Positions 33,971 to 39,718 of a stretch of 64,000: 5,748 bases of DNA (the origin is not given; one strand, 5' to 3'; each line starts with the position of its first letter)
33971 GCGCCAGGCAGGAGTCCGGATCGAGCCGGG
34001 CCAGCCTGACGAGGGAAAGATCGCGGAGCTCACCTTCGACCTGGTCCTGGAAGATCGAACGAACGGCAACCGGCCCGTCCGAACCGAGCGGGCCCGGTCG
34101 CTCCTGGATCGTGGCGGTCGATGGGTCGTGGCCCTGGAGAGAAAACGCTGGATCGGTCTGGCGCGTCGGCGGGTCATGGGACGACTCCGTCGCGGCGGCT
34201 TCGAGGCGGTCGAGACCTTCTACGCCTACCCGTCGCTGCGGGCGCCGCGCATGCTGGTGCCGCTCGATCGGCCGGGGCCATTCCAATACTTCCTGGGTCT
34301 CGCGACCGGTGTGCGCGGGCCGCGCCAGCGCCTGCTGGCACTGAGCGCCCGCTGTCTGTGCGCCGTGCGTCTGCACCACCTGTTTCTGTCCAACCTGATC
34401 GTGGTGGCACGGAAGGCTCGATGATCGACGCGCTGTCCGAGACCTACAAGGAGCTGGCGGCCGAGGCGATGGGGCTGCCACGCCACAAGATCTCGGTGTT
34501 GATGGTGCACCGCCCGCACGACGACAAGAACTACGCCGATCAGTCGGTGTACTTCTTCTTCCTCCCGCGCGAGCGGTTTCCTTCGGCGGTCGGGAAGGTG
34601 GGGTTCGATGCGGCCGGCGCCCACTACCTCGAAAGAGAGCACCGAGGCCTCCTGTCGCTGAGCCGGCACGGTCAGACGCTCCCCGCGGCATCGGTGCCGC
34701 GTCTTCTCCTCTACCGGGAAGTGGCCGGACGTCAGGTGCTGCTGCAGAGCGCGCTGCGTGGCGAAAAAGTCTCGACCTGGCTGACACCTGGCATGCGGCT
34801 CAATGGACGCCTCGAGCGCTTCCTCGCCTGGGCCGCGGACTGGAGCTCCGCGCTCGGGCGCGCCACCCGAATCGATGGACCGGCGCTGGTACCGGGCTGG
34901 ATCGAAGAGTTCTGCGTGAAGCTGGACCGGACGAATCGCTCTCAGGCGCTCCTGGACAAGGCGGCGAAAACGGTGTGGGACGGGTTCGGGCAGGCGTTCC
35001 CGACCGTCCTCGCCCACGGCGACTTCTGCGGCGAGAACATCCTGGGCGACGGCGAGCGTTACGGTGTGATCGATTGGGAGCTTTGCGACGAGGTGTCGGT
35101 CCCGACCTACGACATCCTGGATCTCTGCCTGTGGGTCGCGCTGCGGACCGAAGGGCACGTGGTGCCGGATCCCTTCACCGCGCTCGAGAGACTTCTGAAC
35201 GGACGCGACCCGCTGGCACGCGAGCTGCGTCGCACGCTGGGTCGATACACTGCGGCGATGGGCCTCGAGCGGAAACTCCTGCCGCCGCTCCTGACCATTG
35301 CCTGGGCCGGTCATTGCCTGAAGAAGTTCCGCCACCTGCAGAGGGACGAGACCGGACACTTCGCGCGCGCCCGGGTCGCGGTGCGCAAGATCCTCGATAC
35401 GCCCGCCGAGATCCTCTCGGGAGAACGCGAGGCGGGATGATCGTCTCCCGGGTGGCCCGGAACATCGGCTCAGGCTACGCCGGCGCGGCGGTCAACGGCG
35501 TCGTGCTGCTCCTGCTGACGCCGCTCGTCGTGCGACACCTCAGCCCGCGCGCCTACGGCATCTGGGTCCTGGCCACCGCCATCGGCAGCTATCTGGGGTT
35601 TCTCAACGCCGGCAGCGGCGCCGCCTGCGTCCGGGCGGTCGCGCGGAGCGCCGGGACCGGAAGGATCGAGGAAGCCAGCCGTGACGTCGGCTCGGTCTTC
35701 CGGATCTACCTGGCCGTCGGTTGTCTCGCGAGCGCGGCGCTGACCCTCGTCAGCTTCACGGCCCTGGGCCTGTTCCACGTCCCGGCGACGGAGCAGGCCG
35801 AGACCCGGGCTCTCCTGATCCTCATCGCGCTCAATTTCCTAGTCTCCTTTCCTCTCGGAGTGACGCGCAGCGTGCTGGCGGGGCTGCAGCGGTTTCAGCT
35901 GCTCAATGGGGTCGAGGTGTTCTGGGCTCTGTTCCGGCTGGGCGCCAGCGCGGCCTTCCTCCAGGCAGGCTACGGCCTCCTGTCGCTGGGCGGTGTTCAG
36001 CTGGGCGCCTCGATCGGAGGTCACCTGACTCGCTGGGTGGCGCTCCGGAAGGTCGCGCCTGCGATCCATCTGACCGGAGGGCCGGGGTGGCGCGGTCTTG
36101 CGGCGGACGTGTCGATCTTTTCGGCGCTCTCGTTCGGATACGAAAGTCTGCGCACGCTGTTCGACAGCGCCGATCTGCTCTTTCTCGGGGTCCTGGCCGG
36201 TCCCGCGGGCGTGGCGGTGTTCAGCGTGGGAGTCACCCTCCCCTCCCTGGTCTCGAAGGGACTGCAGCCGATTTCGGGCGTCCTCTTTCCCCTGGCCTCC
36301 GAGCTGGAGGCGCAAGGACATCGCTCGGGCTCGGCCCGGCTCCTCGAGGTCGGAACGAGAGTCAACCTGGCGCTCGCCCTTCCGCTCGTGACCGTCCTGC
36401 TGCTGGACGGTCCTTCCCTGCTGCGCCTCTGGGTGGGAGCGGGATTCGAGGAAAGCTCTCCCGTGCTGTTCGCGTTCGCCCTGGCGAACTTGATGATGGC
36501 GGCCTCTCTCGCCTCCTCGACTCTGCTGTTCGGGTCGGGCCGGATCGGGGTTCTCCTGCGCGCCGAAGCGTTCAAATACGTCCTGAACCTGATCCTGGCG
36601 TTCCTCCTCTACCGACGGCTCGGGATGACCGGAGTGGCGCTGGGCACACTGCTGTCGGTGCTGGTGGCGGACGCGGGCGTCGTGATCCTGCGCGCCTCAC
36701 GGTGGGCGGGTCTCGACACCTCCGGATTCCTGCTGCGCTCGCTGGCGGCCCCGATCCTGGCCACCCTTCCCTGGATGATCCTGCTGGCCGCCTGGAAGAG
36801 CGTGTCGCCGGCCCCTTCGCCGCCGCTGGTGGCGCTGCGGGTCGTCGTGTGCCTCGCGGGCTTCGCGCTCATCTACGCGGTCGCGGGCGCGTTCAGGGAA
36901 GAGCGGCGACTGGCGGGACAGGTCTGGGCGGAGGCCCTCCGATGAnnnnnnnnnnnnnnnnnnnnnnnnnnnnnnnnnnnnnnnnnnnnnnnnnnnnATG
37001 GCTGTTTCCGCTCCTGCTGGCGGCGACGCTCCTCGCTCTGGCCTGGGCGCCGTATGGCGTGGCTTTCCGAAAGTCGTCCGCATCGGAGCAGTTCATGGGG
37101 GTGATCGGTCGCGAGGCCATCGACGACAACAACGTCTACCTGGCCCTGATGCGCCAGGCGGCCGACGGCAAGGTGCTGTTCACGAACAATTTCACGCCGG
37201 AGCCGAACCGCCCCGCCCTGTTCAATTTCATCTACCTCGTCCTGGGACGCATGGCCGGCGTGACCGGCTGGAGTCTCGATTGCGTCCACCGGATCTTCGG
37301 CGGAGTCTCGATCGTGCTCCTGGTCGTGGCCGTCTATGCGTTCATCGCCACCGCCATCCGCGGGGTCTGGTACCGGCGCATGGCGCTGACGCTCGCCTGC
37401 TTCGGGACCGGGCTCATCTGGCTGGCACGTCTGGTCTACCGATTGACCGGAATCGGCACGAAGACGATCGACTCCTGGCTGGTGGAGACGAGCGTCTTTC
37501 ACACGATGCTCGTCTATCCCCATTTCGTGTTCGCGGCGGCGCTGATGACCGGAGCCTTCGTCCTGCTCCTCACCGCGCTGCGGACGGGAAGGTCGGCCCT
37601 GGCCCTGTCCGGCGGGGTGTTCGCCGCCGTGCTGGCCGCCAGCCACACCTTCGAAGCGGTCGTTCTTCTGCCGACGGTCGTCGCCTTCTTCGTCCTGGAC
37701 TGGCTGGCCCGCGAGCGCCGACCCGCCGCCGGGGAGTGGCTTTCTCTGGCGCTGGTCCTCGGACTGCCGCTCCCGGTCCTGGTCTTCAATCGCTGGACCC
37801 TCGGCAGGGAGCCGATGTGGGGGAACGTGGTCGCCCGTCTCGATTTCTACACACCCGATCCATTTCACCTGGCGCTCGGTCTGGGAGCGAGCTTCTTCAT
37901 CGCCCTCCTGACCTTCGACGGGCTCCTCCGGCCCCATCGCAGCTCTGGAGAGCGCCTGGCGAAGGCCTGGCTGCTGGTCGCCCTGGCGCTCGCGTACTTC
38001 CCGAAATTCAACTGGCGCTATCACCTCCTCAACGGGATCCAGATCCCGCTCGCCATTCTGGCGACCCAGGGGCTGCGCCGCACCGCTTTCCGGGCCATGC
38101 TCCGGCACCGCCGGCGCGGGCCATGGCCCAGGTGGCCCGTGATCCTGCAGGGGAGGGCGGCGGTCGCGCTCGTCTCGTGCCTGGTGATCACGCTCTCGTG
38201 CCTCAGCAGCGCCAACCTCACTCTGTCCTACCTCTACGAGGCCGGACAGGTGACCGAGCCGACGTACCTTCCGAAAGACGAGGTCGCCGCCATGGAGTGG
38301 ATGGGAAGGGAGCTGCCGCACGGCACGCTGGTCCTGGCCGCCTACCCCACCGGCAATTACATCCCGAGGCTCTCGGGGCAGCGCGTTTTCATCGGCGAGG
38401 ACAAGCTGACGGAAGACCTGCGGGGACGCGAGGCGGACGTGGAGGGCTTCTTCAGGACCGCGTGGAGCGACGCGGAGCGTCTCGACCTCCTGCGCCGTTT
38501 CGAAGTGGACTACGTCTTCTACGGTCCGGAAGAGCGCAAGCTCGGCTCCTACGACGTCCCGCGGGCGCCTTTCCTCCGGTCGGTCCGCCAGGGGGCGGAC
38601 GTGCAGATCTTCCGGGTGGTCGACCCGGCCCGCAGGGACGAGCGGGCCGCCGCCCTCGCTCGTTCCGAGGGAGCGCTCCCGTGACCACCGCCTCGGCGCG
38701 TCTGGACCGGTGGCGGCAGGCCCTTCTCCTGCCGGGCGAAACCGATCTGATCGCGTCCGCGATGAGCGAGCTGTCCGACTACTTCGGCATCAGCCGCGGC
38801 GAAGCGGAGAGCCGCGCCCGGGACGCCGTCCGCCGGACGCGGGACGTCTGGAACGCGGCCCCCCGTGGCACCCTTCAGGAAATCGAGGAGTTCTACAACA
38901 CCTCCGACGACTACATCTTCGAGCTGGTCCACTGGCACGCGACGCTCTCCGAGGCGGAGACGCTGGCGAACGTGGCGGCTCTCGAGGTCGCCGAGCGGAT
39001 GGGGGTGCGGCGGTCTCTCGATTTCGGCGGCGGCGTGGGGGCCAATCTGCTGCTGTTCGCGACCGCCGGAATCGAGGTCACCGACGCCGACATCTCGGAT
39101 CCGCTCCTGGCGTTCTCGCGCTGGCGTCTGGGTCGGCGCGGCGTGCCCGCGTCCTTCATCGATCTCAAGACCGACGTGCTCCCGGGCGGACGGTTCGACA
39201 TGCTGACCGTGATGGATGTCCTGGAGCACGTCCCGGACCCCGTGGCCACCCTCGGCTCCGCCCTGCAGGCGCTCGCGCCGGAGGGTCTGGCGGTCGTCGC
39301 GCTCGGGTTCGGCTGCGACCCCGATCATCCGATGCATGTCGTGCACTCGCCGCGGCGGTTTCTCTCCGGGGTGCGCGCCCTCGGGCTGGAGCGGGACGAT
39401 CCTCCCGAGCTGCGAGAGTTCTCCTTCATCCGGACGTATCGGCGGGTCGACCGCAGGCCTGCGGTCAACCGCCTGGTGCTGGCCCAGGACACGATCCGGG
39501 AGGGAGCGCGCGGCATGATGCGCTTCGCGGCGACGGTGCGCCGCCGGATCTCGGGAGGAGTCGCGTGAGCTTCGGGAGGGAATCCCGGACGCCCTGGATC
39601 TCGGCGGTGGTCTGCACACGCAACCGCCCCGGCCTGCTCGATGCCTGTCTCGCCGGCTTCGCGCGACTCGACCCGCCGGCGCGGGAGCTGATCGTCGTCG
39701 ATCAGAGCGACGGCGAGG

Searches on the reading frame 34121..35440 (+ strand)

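Call 8: search_protein_families(library=pfam, proteins=[window:34121-35440:+], max_evalue=0.01)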
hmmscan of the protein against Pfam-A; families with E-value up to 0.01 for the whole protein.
window:34121-35440:+ (439 aa): 2 families
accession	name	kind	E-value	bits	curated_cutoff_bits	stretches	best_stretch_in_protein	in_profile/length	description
PF01636.29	APH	-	1.1e-12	48.7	23.2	1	159-339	26-214/239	Phosphotransferase enzyme family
PF19974.5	TCAD9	-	0.0051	16.5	40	0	292-325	294-327/429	Ternary complex associated domain 9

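Call 9: search_protein_families(library=ncbifam, proteins=[window:34121-35440:+], max_evalue=0.01)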
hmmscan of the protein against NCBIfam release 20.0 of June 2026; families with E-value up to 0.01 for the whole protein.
window:34121-35440:+ (439 aa): 1 family
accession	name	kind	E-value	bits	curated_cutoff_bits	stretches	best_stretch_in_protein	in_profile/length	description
NF033068.1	APH_3p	equivalog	0.00014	21.5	205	1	275-319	151-200/255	APH(3') family aminoglycoside O-phosphotransferase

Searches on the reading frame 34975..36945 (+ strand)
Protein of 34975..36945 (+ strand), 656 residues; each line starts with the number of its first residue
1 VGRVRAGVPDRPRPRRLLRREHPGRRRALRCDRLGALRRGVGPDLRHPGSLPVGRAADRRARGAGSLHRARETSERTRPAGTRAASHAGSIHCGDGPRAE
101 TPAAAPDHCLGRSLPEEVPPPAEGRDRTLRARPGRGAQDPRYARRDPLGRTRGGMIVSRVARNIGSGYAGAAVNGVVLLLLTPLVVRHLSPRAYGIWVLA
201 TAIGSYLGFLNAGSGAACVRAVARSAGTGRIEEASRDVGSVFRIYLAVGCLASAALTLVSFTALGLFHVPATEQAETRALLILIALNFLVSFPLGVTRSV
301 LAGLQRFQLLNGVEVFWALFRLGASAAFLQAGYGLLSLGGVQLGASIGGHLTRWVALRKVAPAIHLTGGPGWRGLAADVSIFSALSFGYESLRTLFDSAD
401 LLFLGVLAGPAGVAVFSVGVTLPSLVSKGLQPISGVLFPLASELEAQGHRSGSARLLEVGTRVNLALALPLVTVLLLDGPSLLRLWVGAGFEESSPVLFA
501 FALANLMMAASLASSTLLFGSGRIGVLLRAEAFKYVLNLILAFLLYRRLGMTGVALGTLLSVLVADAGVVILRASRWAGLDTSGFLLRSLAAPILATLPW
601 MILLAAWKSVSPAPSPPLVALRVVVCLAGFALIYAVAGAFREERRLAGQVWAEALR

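Call 8: search_protein_families(library=pfam, proteins=[window:34975-36945:+], max_evalue=0.01)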
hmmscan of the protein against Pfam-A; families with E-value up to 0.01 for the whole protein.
window:34975-36945:+ (656 aa): 2 families
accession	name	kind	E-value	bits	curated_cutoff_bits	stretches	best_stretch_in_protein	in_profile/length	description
PF01554.23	MatE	-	1.6e-07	31.6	24.9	1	179-309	13-143/161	MatE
PF03023.19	MurJ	-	2.3e-05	23.6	27.4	1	433-597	253-421/451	Lipid II flippase MurJ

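Call 9: search_protein_families(library=ncbifam, proteins=[window:34975-36945:+], max_evalue=0.01)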
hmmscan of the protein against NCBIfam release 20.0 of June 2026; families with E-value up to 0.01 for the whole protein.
window:34975-36945:+ (656 aa): 1 family
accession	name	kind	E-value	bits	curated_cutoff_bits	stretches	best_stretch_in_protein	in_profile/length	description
NF041503.1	WZX_like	subfamily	0.0021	17.2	300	0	167-223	2-58/429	O-unit flippase-like protein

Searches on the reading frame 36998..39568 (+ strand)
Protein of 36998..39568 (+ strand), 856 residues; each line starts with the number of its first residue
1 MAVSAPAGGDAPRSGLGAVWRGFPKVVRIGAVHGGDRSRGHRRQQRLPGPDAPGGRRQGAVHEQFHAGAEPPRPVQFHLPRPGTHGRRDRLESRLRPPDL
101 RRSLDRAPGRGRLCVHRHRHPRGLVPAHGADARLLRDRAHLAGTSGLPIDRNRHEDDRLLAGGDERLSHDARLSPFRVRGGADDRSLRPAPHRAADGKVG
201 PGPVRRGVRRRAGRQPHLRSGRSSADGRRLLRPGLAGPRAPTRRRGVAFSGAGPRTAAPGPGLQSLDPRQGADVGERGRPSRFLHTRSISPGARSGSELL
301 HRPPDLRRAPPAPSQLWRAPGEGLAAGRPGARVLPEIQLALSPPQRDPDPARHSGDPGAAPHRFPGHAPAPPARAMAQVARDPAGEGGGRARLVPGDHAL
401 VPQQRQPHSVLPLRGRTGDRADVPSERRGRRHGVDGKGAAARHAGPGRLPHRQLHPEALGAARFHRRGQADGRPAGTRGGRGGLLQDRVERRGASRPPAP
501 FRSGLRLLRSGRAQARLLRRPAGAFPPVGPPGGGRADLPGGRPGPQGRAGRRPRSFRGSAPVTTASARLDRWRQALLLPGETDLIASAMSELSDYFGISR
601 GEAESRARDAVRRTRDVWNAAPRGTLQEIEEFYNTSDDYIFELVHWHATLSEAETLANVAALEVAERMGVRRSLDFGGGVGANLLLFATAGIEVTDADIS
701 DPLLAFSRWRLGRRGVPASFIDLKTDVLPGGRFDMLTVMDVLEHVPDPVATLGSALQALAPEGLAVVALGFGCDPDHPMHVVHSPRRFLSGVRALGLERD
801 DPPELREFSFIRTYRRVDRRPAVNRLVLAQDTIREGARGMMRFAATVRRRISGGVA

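Call 8: search_protein_families(library=pfam, proteins=[window:36998-39568:+], max_evalue=0.01)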
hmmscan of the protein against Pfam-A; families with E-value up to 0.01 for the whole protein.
window:36998-39568:+ (856 aa): 5 families
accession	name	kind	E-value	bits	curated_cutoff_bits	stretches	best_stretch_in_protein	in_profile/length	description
PF13489.12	Methyltransf_23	-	1.3e-11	45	27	1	671-767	24-116/164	Methyltransferase domain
PF08242.18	Methyltransf_12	-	1.3e-10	42.3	30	1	674-764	1-97/98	Methyltransferase domain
PF08241.18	Methyltransf_11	-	2.8e-10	41.1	21.2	1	674-766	1-94/95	Methyltransferase domain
PF13649.12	Methyltransf_25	-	2e-07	32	27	1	674-763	2-97/97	Methyltransferase domain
PF13847.12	Methyltransf_31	-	0.0011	19.1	27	1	673-768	7-110/145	Methyltransferase domain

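Call 9: search_protein_families(library=ncbifam, proteins=[window:36998-39568:+], max_evalue=0.01)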
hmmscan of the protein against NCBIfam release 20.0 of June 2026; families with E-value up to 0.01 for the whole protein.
window:36998-39568:+ (856 aa): 2 families
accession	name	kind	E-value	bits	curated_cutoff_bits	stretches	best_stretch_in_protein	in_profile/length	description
TIGR01983.1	UbiG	equivalog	1.1e-06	28.1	102.95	1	666-767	46-151/228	bifunctional 2-polyprenyl-6-hydroxyphenol methylase/3-demethylubiquinol 3-O-methyltransferase UbiG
TIGR02021.1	BchM-ChlM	equivalog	0.00057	19.4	158.9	1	671-748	56-134/218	magnesium protoporphyrin IX methyltransferase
